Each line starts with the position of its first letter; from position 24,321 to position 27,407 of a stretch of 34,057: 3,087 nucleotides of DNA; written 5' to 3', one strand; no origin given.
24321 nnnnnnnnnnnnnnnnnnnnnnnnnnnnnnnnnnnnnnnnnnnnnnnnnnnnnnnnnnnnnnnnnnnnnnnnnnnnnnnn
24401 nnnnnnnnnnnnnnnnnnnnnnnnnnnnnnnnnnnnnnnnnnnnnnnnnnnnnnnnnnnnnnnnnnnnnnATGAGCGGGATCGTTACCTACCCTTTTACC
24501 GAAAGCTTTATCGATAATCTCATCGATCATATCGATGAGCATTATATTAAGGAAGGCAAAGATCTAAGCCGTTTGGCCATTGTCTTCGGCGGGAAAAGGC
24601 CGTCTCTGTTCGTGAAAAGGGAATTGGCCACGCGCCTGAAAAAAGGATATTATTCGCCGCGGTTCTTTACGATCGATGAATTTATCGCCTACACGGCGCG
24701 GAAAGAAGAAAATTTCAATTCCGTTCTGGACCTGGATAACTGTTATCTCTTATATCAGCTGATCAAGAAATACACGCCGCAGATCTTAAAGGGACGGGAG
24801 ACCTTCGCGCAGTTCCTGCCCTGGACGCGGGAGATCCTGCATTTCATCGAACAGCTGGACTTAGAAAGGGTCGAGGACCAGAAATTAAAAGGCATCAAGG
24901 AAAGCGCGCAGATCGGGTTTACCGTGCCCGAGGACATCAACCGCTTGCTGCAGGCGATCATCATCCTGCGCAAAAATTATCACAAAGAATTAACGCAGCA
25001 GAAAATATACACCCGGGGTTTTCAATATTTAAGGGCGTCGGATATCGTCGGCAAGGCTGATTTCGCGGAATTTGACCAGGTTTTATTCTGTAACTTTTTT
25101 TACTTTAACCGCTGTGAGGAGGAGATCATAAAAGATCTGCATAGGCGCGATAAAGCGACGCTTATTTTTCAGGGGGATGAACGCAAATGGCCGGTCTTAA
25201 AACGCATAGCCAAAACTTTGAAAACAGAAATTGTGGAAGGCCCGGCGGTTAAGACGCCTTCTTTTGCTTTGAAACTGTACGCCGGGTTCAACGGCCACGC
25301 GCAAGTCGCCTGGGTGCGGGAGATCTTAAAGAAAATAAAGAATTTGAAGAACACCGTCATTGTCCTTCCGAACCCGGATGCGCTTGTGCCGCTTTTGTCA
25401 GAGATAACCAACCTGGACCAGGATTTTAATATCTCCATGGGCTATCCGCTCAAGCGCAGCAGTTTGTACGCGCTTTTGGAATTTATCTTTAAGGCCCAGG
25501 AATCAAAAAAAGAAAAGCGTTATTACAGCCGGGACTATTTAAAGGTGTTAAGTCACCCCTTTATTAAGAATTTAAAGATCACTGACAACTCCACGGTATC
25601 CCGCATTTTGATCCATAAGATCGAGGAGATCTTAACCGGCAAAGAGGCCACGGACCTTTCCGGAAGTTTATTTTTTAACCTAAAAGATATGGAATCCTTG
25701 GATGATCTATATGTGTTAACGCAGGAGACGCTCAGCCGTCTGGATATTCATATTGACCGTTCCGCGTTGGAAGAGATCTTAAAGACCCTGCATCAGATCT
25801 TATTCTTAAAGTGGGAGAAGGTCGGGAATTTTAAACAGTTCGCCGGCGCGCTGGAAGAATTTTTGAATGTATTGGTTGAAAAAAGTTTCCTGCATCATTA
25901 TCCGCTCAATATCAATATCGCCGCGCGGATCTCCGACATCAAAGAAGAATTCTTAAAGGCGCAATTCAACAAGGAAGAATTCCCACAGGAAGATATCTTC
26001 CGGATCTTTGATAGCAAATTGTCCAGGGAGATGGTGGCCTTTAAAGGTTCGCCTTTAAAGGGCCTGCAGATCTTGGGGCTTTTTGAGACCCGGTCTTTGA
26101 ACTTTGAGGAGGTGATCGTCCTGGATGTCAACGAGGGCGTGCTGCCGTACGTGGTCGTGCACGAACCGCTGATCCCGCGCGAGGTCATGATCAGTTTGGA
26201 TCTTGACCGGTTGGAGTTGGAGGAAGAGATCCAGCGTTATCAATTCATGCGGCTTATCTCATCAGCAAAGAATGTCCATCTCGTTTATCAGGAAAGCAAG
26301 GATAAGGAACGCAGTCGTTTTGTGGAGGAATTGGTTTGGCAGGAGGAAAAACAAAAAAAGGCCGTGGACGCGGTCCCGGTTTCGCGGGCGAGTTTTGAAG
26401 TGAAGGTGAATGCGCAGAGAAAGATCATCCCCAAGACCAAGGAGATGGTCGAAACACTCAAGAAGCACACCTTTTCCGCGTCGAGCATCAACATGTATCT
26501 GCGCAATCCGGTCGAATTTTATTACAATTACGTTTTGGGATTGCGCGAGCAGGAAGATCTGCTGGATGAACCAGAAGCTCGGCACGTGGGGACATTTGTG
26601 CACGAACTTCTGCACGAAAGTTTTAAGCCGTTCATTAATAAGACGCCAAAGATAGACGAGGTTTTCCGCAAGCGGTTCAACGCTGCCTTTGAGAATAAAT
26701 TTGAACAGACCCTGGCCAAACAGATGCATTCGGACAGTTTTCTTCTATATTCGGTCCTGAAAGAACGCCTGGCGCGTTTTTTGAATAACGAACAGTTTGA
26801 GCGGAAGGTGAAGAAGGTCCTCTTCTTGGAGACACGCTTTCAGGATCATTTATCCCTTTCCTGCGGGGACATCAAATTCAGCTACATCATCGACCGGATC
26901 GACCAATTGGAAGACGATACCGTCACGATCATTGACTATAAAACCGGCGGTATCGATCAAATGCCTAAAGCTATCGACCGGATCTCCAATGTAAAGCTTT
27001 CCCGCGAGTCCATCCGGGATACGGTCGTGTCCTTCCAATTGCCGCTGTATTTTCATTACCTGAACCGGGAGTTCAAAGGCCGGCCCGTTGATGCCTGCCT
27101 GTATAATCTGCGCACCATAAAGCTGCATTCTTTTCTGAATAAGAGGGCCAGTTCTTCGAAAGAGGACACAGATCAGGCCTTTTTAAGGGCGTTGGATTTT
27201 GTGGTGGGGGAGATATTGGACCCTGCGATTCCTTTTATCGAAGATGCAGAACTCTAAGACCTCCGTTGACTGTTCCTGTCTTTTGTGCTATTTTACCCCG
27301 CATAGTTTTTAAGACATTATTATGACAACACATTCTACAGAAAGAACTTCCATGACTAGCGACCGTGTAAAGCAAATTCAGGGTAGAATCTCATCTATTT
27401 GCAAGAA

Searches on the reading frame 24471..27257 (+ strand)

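Call 34: search_protein_families(library=pfam, proteins=[window:24471-27257:+], max_evalue=0.001)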
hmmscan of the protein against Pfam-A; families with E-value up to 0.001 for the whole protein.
window:24471-27257:+ (928 aa): 1 family
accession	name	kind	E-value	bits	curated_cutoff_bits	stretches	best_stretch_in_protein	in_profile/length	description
PF12705.13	PDDEXK_1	-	1.9e-22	80.9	22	1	667-923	1-232/247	PD-(D/E)XK nuclease superfamily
